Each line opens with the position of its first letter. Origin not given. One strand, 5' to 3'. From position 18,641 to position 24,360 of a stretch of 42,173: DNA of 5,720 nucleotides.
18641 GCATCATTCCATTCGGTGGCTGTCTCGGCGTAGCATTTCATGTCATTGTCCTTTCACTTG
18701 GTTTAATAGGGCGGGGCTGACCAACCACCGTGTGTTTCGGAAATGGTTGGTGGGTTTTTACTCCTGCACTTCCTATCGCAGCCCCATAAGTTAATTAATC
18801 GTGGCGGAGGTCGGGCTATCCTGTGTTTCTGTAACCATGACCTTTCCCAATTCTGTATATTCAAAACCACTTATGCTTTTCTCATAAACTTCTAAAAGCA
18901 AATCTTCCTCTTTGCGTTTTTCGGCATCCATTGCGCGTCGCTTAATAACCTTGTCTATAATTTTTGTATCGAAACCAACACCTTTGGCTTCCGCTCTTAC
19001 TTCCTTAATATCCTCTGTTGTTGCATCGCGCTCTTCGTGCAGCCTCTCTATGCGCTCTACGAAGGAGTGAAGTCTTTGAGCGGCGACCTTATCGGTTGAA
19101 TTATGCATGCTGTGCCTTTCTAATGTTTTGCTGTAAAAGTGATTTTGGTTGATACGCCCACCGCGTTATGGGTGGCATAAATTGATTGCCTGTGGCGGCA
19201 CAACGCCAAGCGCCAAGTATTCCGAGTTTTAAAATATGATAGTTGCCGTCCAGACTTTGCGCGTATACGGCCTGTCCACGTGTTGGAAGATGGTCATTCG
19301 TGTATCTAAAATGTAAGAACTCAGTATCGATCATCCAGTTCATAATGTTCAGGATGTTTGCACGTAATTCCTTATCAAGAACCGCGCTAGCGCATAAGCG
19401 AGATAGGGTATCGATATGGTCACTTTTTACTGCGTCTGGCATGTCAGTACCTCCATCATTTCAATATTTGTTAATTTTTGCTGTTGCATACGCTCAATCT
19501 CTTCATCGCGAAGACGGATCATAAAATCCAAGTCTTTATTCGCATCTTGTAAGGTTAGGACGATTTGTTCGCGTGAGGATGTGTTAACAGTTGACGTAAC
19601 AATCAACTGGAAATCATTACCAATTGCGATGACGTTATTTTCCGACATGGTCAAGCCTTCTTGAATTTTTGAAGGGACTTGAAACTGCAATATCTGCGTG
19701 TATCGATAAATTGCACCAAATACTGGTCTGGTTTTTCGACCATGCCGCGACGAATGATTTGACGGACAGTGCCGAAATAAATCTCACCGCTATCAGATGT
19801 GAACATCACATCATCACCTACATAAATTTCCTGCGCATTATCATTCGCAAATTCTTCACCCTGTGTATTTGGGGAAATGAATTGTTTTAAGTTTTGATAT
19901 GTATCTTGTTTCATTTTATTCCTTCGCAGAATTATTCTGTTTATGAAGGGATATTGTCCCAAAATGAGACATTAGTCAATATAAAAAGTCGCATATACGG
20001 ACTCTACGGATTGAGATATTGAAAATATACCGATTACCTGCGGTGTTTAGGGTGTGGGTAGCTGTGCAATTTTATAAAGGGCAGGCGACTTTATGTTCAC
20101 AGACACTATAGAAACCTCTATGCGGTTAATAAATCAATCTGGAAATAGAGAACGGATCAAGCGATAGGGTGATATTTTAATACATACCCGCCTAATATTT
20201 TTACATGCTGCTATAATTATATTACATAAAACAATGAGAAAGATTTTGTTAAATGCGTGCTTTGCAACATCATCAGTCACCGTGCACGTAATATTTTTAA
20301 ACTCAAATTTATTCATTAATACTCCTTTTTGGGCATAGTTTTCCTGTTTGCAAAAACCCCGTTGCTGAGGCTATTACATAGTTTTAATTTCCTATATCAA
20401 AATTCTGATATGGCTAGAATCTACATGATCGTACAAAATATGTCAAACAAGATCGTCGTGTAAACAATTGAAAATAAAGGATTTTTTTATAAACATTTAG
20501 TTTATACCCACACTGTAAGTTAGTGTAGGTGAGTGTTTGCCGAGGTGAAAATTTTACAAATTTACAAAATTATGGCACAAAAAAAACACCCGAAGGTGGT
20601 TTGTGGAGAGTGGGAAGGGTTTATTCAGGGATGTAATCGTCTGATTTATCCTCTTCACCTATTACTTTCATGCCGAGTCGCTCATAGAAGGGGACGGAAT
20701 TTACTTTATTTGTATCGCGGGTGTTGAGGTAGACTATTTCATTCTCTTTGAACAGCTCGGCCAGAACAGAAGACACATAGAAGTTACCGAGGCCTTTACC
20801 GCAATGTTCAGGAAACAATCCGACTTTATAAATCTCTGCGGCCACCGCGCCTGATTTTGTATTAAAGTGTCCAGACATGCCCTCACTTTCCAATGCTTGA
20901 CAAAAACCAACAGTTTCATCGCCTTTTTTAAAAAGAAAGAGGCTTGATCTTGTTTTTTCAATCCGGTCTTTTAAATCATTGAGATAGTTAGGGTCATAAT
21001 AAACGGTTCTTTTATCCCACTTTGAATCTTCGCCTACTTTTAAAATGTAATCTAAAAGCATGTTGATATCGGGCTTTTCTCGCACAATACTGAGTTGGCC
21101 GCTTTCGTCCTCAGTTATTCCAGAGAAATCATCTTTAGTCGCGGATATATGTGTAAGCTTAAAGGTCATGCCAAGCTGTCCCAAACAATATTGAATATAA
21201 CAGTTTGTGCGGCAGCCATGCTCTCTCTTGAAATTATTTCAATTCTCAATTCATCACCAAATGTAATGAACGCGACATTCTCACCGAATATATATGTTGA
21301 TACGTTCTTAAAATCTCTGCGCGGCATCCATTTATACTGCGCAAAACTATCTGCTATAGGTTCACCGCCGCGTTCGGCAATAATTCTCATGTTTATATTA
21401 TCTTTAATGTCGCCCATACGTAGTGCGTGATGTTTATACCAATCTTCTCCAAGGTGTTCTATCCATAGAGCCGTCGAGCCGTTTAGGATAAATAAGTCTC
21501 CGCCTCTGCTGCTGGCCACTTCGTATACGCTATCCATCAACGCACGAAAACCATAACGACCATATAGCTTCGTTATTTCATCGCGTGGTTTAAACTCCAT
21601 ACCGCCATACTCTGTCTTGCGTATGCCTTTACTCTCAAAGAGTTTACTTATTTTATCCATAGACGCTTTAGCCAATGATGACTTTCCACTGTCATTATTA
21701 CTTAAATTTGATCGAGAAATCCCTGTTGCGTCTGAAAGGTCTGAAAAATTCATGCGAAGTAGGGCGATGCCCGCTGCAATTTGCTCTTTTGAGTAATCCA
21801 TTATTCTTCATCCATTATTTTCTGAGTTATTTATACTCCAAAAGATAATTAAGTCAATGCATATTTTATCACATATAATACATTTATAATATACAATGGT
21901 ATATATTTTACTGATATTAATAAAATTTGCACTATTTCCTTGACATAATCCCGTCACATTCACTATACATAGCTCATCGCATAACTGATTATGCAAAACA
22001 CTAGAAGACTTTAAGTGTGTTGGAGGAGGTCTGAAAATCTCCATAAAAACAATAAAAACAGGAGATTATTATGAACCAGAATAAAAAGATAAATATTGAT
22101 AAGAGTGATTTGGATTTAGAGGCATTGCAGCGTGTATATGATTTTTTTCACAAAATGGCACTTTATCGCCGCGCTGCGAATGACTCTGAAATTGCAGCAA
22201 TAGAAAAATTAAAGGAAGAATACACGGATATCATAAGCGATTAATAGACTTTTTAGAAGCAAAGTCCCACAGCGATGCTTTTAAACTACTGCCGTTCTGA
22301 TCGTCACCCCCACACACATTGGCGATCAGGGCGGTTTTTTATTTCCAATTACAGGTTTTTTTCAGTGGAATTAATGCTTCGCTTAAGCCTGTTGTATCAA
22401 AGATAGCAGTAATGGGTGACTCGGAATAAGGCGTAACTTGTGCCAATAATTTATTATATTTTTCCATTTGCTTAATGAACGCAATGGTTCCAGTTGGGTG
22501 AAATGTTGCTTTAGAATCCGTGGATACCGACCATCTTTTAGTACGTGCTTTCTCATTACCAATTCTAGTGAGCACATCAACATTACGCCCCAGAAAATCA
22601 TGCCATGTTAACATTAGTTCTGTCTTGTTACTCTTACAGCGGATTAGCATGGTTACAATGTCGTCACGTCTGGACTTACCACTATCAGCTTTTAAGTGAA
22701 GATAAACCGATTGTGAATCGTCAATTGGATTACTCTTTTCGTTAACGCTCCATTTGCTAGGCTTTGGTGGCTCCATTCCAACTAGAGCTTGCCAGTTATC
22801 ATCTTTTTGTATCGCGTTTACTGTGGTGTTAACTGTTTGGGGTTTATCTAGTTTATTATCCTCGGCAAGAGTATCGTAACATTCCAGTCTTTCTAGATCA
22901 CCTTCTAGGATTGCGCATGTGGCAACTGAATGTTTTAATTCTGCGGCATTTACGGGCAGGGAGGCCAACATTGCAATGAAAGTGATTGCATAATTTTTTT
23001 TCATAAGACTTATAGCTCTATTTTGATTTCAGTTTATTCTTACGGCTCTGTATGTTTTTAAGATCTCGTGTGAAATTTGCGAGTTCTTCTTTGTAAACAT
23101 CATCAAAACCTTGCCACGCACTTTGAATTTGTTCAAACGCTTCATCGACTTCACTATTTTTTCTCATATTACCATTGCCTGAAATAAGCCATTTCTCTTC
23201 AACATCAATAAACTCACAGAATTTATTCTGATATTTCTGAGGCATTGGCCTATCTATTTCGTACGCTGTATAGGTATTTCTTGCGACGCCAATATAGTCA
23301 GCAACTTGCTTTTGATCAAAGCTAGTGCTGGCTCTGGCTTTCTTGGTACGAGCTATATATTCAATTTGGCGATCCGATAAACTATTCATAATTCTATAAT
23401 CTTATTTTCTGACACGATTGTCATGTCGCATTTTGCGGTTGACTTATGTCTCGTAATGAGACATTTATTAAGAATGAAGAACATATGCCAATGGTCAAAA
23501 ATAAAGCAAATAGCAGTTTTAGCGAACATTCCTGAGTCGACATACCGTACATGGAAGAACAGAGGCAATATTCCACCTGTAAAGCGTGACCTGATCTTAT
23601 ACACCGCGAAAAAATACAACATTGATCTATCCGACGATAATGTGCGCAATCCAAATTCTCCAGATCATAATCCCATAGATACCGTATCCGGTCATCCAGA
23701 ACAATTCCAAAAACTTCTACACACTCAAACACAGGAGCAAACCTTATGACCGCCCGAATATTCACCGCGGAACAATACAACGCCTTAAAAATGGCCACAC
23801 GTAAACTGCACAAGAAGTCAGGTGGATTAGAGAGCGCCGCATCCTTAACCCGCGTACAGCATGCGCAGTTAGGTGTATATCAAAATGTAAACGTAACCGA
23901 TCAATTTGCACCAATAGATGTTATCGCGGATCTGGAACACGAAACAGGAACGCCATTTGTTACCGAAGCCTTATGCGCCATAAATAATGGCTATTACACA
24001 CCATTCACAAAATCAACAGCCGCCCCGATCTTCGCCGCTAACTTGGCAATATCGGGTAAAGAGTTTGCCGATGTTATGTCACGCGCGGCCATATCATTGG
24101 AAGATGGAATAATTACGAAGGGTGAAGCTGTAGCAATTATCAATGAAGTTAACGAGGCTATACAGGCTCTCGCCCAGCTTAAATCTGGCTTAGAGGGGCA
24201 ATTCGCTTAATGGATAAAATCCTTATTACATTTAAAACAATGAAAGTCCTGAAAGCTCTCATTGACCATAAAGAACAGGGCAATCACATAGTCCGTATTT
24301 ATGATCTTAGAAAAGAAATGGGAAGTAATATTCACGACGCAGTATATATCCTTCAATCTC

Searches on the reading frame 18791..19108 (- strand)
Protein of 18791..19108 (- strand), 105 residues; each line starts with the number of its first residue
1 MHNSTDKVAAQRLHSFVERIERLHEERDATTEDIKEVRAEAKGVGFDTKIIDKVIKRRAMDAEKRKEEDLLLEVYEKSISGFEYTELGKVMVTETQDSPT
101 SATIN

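Call 53: search_protein_families(library=phrogs, proteins=[window:18791-19108:-], max_evalue=0.001)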
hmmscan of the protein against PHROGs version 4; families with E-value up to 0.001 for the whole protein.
window:18791-19108:- (105 aa): 2 families
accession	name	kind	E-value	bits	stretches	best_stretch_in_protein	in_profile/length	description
phrog_4212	-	unknown function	2.6e-24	87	1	3-79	273-349/353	-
phrog_7029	-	unknown function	0.00016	23.1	1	19-68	9-58/78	-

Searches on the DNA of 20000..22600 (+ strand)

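Call 6: search_dna_similar(query=window:20400-22400:+, collection=phages, mode=near)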
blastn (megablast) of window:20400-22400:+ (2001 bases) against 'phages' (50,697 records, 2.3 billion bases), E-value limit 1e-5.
No match.
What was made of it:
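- Tried and rejected: A megablast of the locus against the phage records also gave no match (call 6).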

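Call 90: search_rna_families(source=window, start=20000, end=22600, threshold=evalue, max_evalue=1)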
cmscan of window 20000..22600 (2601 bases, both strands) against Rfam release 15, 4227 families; matches with E-value up to 1: 0.
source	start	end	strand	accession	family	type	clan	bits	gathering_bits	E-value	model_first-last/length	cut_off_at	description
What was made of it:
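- Tried and rejected: An Rfam scan of 20000-22600 found nothing (call 90).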

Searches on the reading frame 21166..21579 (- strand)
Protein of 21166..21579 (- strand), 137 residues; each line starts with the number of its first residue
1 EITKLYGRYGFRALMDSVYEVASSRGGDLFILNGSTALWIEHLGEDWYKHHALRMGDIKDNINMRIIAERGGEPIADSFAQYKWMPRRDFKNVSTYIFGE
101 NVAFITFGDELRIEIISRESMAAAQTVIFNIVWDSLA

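Call 85: search_protein_representatives(protein=window:21166-21579:-)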
Query: 137 residues. Proteins with E-value up to 0.001 (for the whole library): 284; up to 1e-10: 108; up to 1e-30: 4. The best 150 are listed.
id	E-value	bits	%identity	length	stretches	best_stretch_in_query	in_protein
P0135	1.5e-40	154.6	100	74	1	64-137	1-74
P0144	1.7e-36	141.4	51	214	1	2-136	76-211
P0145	4.6e-36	140.0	50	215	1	4-136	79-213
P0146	1.7e-34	134.9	51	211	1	4-135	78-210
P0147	1.2e-28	116.0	45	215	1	3-135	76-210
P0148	8.6e-27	110.0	41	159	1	3-134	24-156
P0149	2.6e-26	108.4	38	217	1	6-135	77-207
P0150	3.5e-26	108.0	39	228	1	7-137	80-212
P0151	1.4e-25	106.0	43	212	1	1-136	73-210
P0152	1.5e-25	105.9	46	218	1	4-133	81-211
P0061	4.3e-25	104.5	41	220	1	5-136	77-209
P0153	6.8e-25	103.8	39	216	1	4-135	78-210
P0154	9.9e-25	103.3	40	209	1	5-135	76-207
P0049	1.4e-24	102.8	42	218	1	6-137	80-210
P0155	2.2e-24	102.2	41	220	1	3-134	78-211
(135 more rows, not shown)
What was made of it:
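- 21169..21579 (-): C-terminal domain, residues 75-211: PLD-like alpha/beta fold without an HKD motif; no Pfam model. 284 representatives, almost all 205-235 aa with the domain at about residues 75-210 (call 85).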

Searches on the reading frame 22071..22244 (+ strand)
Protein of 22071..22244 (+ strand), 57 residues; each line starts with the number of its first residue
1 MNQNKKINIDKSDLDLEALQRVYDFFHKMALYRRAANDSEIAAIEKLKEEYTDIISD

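Call 3: search_protein_families(library=pfam, proteins=[window:22071-22244:+], max_evalue=1)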
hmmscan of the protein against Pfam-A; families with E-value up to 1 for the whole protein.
window:22071-22244:+ (57 aa): 0 families

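Call 4: search_protein_families(library=padloc, proteins=[window:22071-22244:+], max_evalue=1)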
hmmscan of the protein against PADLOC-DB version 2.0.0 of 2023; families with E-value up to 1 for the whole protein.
window:22071-22244:+ (57 aa): 0 families

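Call 5: search_protein_families(library=phrogs, proteins=[window:22071-22244:+], max_evalue=0.1)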
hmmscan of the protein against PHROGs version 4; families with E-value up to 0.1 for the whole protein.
window:22071-22244:+ (57 aa): 0 families

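Call 7: search_protein_families(library=ncbifam, proteins=[window:22071-22244:+], max_evalue=0.1)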
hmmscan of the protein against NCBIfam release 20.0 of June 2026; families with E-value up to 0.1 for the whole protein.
window:22071-22244:+ (57 aa): 1 family
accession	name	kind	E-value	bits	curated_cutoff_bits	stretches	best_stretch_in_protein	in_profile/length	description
TIGR01844.1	type_I_sec_TolC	subfamily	0.09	11.8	225.15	1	4-54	63-112/414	TolC family outer membrane protein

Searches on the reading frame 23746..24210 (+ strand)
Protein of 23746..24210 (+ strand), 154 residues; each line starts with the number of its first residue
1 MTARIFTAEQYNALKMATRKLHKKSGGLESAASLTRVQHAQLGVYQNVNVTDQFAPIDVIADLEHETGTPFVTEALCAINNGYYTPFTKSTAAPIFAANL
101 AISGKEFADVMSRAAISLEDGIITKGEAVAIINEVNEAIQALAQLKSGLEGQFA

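Call 53: search_protein_families(library=phrogs, proteins=[window:23746-24210:+], max_evalue=0.001)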
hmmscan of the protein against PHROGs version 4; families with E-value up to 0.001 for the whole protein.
window:23746-24210:+ (154 aa): 1 family
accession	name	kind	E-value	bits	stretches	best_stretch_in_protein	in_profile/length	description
phrog_101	-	transcription regulation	6.3e-17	63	1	17-152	26-161/203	CII-like transcriptional activator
